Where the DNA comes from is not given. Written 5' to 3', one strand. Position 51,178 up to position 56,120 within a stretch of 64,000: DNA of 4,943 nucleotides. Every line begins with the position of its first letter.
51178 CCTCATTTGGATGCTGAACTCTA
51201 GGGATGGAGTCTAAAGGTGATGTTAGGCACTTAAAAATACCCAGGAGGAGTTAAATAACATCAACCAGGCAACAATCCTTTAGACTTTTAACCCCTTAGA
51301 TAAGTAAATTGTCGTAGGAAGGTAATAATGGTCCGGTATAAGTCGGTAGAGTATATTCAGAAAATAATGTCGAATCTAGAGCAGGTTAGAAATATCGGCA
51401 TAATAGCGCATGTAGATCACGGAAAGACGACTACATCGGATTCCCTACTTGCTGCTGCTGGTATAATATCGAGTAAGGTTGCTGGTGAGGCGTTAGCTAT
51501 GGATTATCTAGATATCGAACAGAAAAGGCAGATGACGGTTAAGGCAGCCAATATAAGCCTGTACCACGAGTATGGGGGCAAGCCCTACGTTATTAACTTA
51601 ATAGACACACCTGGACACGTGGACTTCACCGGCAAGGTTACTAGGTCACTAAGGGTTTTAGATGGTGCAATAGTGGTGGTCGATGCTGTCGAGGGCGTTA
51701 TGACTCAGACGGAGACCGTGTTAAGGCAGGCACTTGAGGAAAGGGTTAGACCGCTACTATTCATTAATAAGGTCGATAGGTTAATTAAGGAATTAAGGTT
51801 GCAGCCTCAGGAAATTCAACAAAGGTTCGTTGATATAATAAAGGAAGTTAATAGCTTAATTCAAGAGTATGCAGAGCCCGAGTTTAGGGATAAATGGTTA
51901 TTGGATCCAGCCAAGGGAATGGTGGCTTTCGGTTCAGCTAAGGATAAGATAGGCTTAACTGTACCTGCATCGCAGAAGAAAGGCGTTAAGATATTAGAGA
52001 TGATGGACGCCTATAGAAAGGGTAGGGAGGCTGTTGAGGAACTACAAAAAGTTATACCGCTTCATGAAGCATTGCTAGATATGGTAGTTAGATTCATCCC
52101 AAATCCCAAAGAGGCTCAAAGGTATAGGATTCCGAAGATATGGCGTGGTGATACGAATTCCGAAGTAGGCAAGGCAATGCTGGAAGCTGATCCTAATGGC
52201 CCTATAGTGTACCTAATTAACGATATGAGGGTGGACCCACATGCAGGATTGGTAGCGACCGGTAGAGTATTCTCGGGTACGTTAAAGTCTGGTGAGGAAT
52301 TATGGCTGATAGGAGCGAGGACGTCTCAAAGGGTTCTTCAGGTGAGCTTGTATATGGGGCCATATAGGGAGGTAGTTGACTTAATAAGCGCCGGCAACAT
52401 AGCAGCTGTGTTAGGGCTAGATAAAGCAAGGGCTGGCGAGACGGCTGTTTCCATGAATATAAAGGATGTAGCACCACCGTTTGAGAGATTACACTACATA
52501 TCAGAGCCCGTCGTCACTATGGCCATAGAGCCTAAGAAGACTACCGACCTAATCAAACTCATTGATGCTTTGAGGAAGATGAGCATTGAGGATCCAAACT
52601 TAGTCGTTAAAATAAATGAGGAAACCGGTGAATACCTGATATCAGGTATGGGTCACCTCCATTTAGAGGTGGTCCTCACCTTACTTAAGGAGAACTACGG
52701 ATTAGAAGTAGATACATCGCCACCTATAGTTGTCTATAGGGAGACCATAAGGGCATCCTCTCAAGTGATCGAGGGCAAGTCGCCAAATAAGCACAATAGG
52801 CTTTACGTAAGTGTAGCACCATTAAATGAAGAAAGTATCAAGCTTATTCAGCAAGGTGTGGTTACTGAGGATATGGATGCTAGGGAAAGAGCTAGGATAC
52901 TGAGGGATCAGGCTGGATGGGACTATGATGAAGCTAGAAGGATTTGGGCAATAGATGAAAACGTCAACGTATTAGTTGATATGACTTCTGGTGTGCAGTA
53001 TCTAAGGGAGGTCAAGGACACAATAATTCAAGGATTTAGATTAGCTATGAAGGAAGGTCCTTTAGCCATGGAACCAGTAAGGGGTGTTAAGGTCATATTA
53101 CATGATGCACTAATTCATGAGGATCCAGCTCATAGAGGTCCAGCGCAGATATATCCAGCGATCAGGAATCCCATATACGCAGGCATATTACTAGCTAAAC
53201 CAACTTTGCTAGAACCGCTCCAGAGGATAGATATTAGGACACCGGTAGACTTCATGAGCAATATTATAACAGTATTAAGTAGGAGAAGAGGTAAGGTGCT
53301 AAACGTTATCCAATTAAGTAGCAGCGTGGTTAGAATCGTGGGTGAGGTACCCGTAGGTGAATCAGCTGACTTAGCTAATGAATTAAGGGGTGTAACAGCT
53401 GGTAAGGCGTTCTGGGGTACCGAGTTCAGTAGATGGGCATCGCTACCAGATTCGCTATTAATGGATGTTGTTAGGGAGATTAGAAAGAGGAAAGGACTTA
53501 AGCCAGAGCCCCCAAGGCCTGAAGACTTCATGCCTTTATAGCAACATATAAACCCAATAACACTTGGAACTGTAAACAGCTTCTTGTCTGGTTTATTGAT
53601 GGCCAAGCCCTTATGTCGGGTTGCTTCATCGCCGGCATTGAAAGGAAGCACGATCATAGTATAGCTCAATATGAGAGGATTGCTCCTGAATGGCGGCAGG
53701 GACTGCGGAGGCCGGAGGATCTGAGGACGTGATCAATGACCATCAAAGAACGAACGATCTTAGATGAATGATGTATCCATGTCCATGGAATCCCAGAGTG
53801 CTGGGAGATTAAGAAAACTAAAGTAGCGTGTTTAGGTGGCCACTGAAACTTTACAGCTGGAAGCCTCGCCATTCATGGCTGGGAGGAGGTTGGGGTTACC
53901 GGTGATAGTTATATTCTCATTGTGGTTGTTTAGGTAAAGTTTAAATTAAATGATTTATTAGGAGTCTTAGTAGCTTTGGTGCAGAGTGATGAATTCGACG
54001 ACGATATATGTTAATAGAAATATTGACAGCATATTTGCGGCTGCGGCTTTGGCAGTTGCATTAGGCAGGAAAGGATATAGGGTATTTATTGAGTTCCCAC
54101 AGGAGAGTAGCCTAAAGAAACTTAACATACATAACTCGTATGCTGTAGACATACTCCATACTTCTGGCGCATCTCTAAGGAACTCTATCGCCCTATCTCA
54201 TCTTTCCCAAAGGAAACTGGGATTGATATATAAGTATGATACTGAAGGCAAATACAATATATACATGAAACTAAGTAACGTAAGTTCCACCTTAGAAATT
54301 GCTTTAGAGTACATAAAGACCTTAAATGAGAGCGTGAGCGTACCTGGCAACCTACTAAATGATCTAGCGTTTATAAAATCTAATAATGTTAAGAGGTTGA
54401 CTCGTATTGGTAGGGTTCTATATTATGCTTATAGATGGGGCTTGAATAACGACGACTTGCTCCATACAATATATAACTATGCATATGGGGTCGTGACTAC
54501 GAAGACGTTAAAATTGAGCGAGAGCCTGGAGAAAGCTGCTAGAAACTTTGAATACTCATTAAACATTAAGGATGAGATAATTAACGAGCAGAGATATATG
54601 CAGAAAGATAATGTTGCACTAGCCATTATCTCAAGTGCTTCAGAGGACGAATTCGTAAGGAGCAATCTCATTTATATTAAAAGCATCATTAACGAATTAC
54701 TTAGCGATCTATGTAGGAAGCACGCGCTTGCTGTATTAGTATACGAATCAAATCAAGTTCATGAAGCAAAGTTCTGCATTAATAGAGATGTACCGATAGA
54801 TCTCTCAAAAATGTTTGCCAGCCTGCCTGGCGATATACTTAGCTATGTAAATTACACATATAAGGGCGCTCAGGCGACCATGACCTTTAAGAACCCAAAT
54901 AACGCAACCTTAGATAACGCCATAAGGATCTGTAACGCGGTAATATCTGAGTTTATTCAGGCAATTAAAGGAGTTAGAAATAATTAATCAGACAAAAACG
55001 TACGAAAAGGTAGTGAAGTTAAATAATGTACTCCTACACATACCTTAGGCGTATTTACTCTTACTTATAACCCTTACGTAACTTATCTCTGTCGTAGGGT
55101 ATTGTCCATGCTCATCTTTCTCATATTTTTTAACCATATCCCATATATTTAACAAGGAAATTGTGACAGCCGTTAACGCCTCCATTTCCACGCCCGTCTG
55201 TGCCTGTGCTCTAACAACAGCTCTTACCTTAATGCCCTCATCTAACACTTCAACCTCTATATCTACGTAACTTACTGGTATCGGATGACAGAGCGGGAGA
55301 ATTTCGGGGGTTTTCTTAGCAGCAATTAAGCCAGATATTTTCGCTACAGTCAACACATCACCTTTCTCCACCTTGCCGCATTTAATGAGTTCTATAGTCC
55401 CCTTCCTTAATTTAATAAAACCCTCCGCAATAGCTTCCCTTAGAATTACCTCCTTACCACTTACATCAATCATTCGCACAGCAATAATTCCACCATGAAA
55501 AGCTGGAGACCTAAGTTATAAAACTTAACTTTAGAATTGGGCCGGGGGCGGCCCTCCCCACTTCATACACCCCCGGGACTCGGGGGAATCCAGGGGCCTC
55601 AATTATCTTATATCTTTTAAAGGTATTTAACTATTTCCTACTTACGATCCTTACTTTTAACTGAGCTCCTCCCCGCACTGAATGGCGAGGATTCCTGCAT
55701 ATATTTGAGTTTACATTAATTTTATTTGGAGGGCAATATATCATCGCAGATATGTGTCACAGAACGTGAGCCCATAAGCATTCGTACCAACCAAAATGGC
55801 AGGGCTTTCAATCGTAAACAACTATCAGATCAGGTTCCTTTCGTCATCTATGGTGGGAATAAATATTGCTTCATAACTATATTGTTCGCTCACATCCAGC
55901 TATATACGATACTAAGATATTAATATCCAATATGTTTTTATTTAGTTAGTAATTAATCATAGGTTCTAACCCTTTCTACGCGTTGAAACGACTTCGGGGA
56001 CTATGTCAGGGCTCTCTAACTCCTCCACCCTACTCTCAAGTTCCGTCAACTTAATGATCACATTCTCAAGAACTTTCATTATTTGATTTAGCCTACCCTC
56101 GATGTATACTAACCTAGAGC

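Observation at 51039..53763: A 72-bp inverted repeat (66 bp perfect) brackets the entire aEF-2 gene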

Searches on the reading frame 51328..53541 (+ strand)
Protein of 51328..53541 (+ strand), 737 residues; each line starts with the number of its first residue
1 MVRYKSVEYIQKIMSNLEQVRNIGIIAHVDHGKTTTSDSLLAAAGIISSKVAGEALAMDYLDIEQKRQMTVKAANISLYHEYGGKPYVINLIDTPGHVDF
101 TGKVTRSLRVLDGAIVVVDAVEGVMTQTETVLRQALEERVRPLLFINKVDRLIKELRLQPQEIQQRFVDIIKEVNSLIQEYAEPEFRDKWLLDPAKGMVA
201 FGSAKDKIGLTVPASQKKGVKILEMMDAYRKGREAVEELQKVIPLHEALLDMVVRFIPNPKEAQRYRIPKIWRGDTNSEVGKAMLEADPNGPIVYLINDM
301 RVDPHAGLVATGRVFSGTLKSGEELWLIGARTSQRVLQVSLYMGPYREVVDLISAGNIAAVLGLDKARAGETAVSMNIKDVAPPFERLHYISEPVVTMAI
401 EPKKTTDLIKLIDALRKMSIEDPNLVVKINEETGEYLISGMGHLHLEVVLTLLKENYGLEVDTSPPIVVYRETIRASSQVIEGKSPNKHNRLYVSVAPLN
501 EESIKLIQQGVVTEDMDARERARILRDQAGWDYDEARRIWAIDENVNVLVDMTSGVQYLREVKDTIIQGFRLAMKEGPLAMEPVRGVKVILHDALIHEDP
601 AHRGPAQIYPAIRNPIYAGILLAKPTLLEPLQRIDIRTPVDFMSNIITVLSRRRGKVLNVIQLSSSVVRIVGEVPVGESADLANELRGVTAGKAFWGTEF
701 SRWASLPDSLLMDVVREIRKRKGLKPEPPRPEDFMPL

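Call 11: find_encoding_contigs(protein=window:51328-53541:+, flank=10000, max_places=10)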
Protein window:51328-53541:+ (737 aa): 4 contigs read that carry it; 2 places shown.
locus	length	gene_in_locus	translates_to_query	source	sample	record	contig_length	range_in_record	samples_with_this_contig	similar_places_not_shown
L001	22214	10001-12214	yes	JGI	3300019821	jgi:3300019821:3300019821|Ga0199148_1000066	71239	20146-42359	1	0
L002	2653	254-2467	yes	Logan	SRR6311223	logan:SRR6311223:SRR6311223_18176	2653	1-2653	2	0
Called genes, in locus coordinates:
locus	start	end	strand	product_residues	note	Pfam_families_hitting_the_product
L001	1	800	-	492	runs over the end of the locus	PF22025:ThiI_fer, PF02926:THUMP, PF02568:ThiI, PF06508:QueC (faint), PF00581:Rhodanese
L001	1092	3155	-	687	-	PF03030:H_PPase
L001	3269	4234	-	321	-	PF00106:adh_short (weak), PF01073:3Beta_HSD, PF01370:Epimerase, PF02719:Polysacc_synt_2, PF04321:RmlD_sub_bind, PF13460:NAD_binding_10, PF16363:GDP_Man_Dehyd, PF07993:NAD_binding_4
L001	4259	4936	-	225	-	PF04055:Radical_SAM, PF06463:Mob_synth_C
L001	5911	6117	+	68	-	-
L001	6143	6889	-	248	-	-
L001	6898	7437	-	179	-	PF01558:POR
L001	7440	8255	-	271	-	PF02775:TPP_enzyme_C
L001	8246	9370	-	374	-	PF01855:POR_N, PF02780:Transketolase_C, PF17147:PFOR_II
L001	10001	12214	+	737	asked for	PF00009:GTP_EFTU, PF22042:EF-G_D2, PF03144:GTP_EFTU_D2, PF14492:EFG_III, PF03764:EFG_IV, PF00679:EFG_C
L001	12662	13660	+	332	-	-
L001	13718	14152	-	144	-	PF01967:MoaC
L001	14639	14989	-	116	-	-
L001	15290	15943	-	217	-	PF13483:Lactamase_B_3, PF12706:Lactamase_B_2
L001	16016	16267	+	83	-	PF01037:AsnC_trans_reg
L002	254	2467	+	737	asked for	PF00009:GTP_EFTU, PF22042:EF-G_D2, PF03144:GTP_EFTU_D2, PF14492:EFG_III, PF03764:EFG_IV, PF00679:EFG_C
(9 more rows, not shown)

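Call 20: find_related_loci(query=window:51328-53538:+, collection=genome_contigs, flank=3000)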
Query window:51328-53538:+ (737 aa) in genome_contigs; peptide patterns used: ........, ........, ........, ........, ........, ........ (x = any residue, [..] = any of these).
195 stretches matched a pattern; 165 encode a relative of the query (tblastn E <= 1e-3); the best 80 are kept; 80 distinct loci.
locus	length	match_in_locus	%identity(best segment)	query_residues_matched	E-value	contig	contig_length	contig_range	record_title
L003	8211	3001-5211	90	1-737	0e+0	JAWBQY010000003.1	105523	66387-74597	MAG: Sulfolobales archaeon isolate JZ-1_201705_bins_57 JZ-1_201705_bins_57_scaffold_3, whole genome shotgun sequence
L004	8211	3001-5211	88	1-737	0e+0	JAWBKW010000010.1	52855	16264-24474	MAG: Sulfolobales archaeon isolate GXS_201912_bins_22 GXS_201912_bins_22_scaffold_10, whole genome shotgun sequence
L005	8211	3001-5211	88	1-737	0e+0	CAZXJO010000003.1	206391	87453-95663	MAG TPA_asm: uncultured Desulfurococcaceae archaeon isolate binchicken_co1_57 genome assembly, contig: NODE_46_length_20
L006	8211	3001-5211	88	1-737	0e+0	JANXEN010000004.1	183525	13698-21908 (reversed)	MAG: Sulfolobales archaeon isolate SKYB66 NODE_4_length_183525_cov_9.434123, whole genome shotgun sequence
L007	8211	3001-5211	88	1-737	0e+0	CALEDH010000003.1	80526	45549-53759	MAG: uncultured Sulfolobales archaeon isolate S1_Bin_MAXBIN__086_1 genome assembly, contig: c_000003164262, whole genome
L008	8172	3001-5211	88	1-737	0e+0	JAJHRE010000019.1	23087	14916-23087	MAG: Desulfurococcaceae archaeon isolate Bin S28 scaffold_430_c1, whole genome shotgun sequence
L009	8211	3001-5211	87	1-737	0e+0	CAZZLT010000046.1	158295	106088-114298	MAG TPA_asm: uncultured Desulfurococcaceae archaeon isolate binchicken_co25_114 genome assembly, contig: k141_131014, wh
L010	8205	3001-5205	81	1-735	0e+0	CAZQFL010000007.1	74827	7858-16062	MAG TPA_asm: uncultured Desulfurococcaceae archaeon isolate SRP141559_co1_156 genome assembly, contig: NODE_70_length_74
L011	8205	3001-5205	80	1-735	0e+0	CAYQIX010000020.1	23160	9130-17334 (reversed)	MAG TPA_asm: uncultured Desulfurococcaceae archaeon isolate binchicken_co6_527 genome assembly, contig: NODE_2022_length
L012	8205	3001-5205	80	1-735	0e+0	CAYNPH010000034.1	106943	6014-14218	MAG TPA_asm: uncultured Desulfurococcaceae archaeon isolate binchicken_co219_317 genome assembly, contig: k141_1437304,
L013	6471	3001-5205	80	1-735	0e+0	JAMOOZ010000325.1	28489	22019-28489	MAG: Desulfurococcales archaeon isolate 4559-240_maxbin2_scaf2bin.156 4559-240_scaffold_770_c1, whole genome shotgun seq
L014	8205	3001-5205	80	1-735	0e+0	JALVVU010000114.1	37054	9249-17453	MAG: Desulfurococcales archaeon isolate M10_metabat1_scaf2bin.047 M10_NODE_371_length_37054_cov_15.511902, whole genome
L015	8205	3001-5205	80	1-735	0e+0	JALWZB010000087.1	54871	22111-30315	MAG: Desulfurococcales archaeon isolate T2_metabat1_scaf2bin.068 T2_NODE_320_length_54871_cov_3.733870, whole genome sho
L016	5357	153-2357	79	1-735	0e+0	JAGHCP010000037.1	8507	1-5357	MAG: Desulfurococcales archaeon isolate AUK285 PB_MBMC_239_c_000000000091, whole genome shotgun sequence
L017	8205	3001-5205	79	1-735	0e+0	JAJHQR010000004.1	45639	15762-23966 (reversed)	MAG: Desulfurococcaceae archaeon isolate Bin S26 scaffold_129_c1, whole genome shotgun sequence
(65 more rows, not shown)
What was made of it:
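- Closest known: Inversions between short inverted identical segments in archaea. Different: The lineage is different (Desulfurococcaceae/Sulfolobales MAG group, call 20).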

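Call 49: find_related_loci(query=window:51328-53538:+, collection=metagenome_contigs, flank=5000)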
Query window:51328-53538:+ (737 aa) in metagenome_contigs; peptide patterns used: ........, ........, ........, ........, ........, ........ (x = any residue, [..] = any of these).
244 stretches matched a pattern; 171 encode a relative of the query (tblastn E <= 1e-3); the best 80 are kept; 80 distinct loci.
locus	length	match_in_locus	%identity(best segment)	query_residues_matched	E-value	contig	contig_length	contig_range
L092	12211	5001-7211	90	1-737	0e+0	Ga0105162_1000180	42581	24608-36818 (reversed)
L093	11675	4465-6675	88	1-737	0e+0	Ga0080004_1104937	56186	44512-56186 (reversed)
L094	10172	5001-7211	88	1-737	0e+0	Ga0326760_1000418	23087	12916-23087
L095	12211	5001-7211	87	1-737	0e+0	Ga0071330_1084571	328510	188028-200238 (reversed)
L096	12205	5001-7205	81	1-735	0e+0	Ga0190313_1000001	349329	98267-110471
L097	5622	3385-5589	81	1-735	0e+0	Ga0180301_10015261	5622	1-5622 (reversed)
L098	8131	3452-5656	81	1-735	0e+0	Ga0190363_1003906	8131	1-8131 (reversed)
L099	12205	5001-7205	81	1-735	0e+0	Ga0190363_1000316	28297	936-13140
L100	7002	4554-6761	80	1-736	0e+0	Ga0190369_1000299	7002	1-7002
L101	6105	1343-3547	80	1-735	0e+0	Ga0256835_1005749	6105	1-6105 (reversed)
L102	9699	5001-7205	80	1-735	0e+0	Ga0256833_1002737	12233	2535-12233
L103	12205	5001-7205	80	1-735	0e+0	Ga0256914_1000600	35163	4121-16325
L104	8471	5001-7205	80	1-735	0e+0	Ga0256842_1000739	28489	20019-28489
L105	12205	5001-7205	79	1-735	0e+0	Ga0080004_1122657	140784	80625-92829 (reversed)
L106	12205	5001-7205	78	1-735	0e+0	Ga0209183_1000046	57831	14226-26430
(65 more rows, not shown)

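Call 71: list_cluster_members(proteins=[window:51328-53538:+, L083:55-2265:-])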
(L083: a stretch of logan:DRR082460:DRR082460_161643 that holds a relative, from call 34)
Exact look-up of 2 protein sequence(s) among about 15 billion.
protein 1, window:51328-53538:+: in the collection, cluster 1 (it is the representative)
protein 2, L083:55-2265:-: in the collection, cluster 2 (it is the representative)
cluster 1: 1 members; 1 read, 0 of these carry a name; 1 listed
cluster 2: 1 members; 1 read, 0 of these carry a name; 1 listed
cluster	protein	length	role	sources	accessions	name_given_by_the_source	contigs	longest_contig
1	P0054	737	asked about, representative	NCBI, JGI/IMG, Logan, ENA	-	-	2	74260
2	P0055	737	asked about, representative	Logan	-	-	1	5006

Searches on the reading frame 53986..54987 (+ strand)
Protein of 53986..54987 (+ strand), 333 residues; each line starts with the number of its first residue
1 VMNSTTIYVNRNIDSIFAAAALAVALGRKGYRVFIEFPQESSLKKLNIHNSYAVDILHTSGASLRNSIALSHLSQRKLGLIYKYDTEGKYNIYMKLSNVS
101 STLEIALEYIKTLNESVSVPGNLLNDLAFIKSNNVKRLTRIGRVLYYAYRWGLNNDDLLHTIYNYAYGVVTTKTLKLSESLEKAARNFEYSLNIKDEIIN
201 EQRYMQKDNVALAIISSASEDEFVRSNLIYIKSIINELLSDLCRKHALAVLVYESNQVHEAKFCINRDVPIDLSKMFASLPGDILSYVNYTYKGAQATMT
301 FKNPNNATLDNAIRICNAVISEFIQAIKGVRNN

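Call 30: search_protein_families(library=pfam, proteins=[window:53986-54987:+], max_evalue=0.1)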
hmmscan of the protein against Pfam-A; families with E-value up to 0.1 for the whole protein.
window:53986-54987:+ (333 aa): 2 families
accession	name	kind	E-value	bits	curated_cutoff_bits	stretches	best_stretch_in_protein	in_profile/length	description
PF10486.14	PI3K_1B_p101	-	0.011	14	23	1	97-229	240-366/861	Phosphoinositide 3-kinase gamma adapter protein p101 subunit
PF06557.17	DUF1122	-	0.056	13.3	25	1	6-103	21-117/176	Protein of unknown function (DUF1122)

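Call 33: find_homologous_proteins(query=window:53986-54984:+)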
Query window:53986-54984:+ (333 aa): 8 proteins with E <= 0.001 among 7475 candidates.
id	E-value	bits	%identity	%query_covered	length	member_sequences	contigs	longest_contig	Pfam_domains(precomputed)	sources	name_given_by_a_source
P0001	2.9e-209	711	100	100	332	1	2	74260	-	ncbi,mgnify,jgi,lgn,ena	mgnify:CR=1 FL=1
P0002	5.5e-173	592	81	100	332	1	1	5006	-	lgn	-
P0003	7.9e-113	395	54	97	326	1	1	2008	-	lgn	-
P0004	1.7e-110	387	53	97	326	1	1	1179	-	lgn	-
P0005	1.4e-107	377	50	98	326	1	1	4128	-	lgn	-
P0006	1.3e-105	371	51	99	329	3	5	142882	-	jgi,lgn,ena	-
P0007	1.4e-100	354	50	99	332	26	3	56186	-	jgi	jgi:hypothetical protein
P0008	1.6e-93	331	46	97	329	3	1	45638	-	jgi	-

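Call 34: find_encoding_contigs(protein=P0002, flank=10000)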
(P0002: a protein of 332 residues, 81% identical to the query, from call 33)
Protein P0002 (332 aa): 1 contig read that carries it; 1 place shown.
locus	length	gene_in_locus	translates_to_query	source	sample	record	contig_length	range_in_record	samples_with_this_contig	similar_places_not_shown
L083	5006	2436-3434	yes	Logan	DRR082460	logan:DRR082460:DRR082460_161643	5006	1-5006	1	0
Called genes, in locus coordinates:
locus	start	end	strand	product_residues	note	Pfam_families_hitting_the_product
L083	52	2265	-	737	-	PF00009:GTP_EFTU, PF22042:EF-G_D2, PF03144:GTP_EFTU_D2, PF14492:EFG_III, PF03764:EFG_IV, PF00679:EFG_C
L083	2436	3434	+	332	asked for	-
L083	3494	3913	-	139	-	PF01967:MoaC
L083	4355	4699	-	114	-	-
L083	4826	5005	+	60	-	?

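Call 35: find_encoding_contigs(protein=P0001, flank=10000, max_places=10)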
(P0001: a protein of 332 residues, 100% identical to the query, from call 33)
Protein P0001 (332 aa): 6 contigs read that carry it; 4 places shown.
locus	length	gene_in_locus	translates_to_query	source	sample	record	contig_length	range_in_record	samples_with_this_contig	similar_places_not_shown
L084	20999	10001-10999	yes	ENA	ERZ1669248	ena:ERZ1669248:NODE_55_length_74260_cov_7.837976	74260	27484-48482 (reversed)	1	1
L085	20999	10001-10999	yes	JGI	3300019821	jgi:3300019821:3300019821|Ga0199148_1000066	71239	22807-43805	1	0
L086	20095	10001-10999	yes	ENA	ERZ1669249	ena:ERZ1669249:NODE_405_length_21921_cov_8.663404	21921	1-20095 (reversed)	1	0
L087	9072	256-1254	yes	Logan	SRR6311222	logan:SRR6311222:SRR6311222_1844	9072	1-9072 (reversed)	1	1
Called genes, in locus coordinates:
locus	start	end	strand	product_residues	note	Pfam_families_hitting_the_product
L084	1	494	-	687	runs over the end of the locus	PF03030:H_PPase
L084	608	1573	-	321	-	PF00106:adh_short (weak), PF01073:3Beta_HSD, PF01370:Epimerase, PF02719:Polysacc_synt_2, PF04321:RmlD_sub_bind, PF13460:NAD_binding_10, PF16363:GDP_Man_Dehyd, PF07993:NAD_binding_4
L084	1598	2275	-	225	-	PF04055:Radical_SAM, PF06463:Mob_synth_C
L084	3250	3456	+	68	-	-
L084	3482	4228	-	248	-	-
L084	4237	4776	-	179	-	PF01558:POR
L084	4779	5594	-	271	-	PF02775:TPP_enzyme_C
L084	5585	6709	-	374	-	PF01855:POR_N, PF02780:Transketolase_C, PF17147:PFOR_II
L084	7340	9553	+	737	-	PF00009:GTP_EFTU, PF22042:EF-G_D2, PF03144:GTP_EFTU_D2, PF14492:EFG_III, PF03764:EFG_IV, PF00679:EFG_C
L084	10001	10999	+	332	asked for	-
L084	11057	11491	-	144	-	PF01967:MoaC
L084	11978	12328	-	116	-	-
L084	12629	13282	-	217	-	PF13483:Lactamase_B_3, PF12706:Lactamase_B_2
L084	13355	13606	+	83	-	PF01037:AsnC_trans_reg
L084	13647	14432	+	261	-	PF00009:GTP_EFTU (weak), PF03029:ATP_bind_1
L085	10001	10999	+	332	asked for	-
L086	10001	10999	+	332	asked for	-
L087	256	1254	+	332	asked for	-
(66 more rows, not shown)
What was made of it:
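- Logan k=31 contigs break at the arms (calls 11, 35).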

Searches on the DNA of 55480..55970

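Call 78: search_rna_families(source=window, start=55480, end=55970, threshold=evalue, max_evalue=10)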
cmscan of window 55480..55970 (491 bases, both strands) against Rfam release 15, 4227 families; matches with E-value up to 10: 3.
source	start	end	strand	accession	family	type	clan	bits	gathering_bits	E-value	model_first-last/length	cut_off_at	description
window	55651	55866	-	RF00062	HgcC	Gene;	-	22.5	50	0.0042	1-130/130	no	HgcC family RNA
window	55804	55851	-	RF01144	sR17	Gene; snRNA; snoRNA; CD-box;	-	13.7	36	1.2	1-55/55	no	Small nucleolar RNA sR17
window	55529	55573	-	RF01151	snoU82P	Gene; snRNA; snoRNA; CD-box;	-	12.3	42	1.3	1-55/55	no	Small nucleolar RNA U82P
